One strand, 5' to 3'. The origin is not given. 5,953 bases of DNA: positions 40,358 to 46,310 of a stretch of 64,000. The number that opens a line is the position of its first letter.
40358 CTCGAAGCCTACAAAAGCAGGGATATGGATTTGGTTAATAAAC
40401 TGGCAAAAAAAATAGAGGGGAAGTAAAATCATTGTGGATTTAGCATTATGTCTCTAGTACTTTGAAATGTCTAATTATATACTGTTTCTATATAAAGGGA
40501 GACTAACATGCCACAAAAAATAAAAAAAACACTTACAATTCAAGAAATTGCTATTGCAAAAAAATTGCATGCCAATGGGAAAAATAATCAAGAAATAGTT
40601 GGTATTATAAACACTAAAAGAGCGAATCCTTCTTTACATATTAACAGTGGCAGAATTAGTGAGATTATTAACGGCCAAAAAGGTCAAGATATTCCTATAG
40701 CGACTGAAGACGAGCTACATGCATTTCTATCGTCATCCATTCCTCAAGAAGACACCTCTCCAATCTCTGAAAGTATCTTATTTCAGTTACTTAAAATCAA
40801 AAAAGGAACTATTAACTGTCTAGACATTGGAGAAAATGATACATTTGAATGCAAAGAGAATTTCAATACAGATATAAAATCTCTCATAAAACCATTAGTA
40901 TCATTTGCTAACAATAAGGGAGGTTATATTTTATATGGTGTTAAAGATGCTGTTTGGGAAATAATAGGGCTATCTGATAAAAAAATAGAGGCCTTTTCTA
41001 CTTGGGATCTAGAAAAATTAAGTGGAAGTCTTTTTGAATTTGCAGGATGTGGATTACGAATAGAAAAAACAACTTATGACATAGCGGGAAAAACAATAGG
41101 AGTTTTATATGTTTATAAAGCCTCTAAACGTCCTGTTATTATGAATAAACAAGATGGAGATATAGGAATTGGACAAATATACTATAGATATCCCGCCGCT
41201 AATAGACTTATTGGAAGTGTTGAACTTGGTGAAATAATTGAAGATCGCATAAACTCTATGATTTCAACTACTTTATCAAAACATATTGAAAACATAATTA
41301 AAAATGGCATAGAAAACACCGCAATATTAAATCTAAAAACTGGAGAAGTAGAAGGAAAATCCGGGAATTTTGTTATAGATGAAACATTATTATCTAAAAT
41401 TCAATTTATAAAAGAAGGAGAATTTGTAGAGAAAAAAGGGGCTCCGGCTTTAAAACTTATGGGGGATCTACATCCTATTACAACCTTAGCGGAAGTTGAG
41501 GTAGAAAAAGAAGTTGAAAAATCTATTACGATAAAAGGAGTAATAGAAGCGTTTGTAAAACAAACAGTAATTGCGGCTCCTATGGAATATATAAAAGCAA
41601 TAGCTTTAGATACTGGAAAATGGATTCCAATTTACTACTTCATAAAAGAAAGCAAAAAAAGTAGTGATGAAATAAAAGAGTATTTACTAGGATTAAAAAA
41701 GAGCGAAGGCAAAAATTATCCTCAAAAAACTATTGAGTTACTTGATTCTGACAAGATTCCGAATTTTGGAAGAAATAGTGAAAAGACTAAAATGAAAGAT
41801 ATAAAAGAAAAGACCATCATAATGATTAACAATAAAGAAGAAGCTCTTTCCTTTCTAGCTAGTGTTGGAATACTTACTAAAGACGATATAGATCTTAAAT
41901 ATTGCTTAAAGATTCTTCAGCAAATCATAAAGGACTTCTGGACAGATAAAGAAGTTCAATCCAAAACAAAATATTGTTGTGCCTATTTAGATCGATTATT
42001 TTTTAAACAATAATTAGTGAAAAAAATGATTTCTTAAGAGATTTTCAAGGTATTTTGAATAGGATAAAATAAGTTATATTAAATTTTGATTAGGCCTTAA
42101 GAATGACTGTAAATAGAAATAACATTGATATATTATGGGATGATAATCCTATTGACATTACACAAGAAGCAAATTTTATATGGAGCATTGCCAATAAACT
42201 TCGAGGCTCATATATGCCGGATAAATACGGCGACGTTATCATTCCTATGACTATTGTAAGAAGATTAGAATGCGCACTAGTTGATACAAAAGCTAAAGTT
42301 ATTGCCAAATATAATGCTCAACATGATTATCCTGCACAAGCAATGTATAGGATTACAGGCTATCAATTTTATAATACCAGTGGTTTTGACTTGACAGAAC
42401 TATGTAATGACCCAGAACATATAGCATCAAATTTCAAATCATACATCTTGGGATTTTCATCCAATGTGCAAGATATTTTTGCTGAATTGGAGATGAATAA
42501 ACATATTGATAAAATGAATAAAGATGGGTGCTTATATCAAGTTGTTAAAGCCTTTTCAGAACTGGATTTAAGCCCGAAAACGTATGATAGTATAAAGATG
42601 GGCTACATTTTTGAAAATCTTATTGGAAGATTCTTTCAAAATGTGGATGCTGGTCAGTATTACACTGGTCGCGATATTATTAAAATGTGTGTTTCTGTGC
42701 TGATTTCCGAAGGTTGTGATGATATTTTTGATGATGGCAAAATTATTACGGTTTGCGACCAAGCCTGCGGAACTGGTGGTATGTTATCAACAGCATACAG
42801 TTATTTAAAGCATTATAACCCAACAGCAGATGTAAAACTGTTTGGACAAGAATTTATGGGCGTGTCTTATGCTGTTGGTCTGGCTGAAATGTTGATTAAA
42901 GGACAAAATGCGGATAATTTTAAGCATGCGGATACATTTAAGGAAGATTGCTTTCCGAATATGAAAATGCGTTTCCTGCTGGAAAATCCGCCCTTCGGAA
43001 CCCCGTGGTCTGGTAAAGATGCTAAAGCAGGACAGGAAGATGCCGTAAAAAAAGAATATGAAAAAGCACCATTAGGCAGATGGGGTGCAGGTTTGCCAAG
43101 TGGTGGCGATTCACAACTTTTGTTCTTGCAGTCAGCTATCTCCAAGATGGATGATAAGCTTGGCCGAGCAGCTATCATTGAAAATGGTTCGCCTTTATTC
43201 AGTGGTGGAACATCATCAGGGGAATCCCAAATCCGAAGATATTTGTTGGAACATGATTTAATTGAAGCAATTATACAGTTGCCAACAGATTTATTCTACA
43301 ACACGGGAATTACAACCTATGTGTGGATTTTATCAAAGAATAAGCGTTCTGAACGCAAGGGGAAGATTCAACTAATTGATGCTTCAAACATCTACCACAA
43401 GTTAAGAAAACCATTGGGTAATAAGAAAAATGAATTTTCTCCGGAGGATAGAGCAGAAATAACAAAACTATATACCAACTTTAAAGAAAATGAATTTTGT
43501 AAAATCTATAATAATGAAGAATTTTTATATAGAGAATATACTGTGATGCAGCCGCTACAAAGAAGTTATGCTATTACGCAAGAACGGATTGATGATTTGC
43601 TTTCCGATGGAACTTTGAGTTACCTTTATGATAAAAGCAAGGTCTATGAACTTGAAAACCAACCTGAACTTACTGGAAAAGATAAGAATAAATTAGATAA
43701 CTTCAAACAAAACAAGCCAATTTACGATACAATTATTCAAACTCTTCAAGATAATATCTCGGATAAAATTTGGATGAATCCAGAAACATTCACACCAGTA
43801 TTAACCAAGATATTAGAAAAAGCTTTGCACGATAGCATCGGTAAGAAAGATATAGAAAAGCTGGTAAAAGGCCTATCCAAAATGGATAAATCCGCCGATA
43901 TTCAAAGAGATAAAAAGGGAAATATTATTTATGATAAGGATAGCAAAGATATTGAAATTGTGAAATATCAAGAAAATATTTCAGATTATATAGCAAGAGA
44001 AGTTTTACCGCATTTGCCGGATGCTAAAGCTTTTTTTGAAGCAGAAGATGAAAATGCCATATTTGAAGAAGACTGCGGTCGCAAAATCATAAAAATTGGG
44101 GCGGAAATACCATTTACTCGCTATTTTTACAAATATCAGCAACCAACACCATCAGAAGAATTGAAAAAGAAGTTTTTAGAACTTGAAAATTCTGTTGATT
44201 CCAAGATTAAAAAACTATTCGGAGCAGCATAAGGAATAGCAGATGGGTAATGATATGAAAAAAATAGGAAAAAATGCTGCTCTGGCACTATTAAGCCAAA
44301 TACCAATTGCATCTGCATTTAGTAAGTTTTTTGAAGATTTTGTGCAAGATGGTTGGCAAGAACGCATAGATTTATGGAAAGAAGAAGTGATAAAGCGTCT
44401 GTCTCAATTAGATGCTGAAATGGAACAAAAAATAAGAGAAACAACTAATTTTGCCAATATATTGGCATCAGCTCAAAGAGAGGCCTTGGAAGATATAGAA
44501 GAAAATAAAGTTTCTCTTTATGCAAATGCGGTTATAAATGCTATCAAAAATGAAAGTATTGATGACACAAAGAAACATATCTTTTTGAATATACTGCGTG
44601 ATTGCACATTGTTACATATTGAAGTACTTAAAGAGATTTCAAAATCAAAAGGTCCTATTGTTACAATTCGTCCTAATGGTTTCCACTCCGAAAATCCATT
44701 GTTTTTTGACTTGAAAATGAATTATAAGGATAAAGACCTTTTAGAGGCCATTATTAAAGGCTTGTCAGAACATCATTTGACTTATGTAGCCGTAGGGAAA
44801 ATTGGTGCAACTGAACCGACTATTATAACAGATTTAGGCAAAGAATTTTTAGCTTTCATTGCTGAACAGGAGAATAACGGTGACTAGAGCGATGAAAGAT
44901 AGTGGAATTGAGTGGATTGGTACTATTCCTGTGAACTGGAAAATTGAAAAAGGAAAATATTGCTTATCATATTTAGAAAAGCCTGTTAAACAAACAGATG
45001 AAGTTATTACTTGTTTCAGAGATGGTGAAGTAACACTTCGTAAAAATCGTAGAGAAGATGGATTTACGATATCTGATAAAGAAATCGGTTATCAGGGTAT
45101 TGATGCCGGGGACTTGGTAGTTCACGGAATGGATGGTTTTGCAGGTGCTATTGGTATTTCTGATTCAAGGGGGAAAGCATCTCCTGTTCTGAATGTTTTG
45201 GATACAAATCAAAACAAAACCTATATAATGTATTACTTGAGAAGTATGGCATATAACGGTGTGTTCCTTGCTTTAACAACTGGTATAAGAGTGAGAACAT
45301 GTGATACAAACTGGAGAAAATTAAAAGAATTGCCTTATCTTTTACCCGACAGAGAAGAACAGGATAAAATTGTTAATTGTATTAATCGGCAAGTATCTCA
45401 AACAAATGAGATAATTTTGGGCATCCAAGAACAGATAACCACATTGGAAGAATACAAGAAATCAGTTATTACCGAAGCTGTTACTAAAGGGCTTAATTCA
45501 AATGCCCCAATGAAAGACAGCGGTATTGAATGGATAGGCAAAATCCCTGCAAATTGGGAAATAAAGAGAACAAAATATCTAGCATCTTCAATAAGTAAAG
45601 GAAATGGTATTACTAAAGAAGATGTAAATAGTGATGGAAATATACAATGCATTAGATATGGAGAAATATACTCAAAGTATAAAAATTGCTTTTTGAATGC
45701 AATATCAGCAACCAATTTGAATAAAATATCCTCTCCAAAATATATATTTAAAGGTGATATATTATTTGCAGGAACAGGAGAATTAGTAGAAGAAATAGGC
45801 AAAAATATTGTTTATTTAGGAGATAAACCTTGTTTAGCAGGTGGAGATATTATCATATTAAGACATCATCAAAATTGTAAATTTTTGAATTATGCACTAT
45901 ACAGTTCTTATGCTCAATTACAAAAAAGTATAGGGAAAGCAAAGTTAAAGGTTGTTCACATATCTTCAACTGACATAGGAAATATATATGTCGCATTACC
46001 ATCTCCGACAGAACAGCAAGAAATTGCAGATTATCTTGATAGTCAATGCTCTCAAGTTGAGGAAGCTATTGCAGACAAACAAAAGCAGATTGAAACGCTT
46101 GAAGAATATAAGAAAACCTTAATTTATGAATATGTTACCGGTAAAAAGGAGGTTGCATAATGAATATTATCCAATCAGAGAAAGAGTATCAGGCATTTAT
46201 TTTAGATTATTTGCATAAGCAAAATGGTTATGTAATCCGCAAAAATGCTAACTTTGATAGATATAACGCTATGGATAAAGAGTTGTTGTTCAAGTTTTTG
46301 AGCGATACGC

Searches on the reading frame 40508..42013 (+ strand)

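Call 8: search_protein_families(library=pfam, proteins=[window:40508-42013:+], max_evalue=0.001)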
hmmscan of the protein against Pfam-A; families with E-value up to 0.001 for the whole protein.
window:40508-42013:+ (501 aa): 1 family
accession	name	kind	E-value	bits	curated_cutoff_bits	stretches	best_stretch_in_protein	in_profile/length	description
PF04326.19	SLFN_AlbA_2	-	8.5e-15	55.8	25.3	1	109-233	1-115/118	Schlafen, AlbA_2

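Call 75: search_protein_families(library=padloc, proteins=[window:40508-42013:+], max_evalue=0.001)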
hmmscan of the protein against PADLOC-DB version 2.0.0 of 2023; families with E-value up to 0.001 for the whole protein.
window:40508-42013:+ (501 aa): 1 family
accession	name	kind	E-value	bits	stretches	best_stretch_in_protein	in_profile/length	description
PDLC05032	PDC-S50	-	7.6e-11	39.7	1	108-232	17-147/387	-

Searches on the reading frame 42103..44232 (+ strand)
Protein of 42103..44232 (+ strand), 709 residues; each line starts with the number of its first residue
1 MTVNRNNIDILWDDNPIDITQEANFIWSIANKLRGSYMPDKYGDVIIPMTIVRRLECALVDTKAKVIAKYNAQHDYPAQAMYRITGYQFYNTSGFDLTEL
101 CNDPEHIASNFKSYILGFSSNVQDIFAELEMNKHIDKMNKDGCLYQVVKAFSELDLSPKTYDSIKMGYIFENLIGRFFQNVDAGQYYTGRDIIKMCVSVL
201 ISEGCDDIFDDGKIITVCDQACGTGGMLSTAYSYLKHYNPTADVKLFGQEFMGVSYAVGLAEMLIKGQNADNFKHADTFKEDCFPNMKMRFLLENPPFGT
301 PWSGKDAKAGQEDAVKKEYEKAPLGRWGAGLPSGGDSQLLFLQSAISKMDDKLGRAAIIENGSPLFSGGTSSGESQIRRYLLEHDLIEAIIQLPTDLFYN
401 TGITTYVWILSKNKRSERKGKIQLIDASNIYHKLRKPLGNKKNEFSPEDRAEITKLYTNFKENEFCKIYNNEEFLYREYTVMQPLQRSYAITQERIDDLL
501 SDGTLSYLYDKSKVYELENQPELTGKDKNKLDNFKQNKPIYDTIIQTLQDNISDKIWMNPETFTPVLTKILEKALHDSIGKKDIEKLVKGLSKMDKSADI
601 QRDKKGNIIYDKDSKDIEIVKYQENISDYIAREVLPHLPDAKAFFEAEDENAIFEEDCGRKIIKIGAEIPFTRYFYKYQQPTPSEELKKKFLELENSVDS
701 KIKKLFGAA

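Call 8: search_protein_families(library=pfam, proteins=[window:42103-44232:+], max_evalue=0.001)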
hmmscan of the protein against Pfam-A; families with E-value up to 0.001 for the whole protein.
window:42103-44232:+ (709 aa): 2 families
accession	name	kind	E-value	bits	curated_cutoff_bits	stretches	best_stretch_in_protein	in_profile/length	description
PF02384.22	N6_Mtase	-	1.8e-56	192.2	20.4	1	166-481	6-297/311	N-6 DNA Methylase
PF12161.14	HsdM_N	-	1.8e-21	77.6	24.5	1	24-151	3-135/135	HsdM N-terminal domain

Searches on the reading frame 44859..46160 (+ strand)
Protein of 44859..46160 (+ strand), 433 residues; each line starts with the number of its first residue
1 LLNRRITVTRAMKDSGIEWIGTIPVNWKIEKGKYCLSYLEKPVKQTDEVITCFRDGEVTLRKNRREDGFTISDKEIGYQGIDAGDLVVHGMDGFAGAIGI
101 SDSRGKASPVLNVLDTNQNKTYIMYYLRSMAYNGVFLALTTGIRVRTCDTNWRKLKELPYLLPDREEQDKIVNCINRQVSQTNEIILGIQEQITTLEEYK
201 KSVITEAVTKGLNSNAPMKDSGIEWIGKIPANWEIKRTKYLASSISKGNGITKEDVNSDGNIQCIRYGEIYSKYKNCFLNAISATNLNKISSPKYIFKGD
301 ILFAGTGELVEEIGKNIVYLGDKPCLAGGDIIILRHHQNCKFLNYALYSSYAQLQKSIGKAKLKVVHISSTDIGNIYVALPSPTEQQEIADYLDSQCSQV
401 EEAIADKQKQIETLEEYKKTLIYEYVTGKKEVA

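Call 8: search_protein_families(library=pfam, proteins=[window:44859-46160:+], max_evalue=0.001)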
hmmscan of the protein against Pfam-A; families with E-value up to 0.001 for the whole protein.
window:44859-46160:+ (433 aa): 1 family
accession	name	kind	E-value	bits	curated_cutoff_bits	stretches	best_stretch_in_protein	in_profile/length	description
PF01420.25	Methylase_S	-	1.3e-13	51.9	22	1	230-407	1-162/168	Type I restriction modification DNA specificity domain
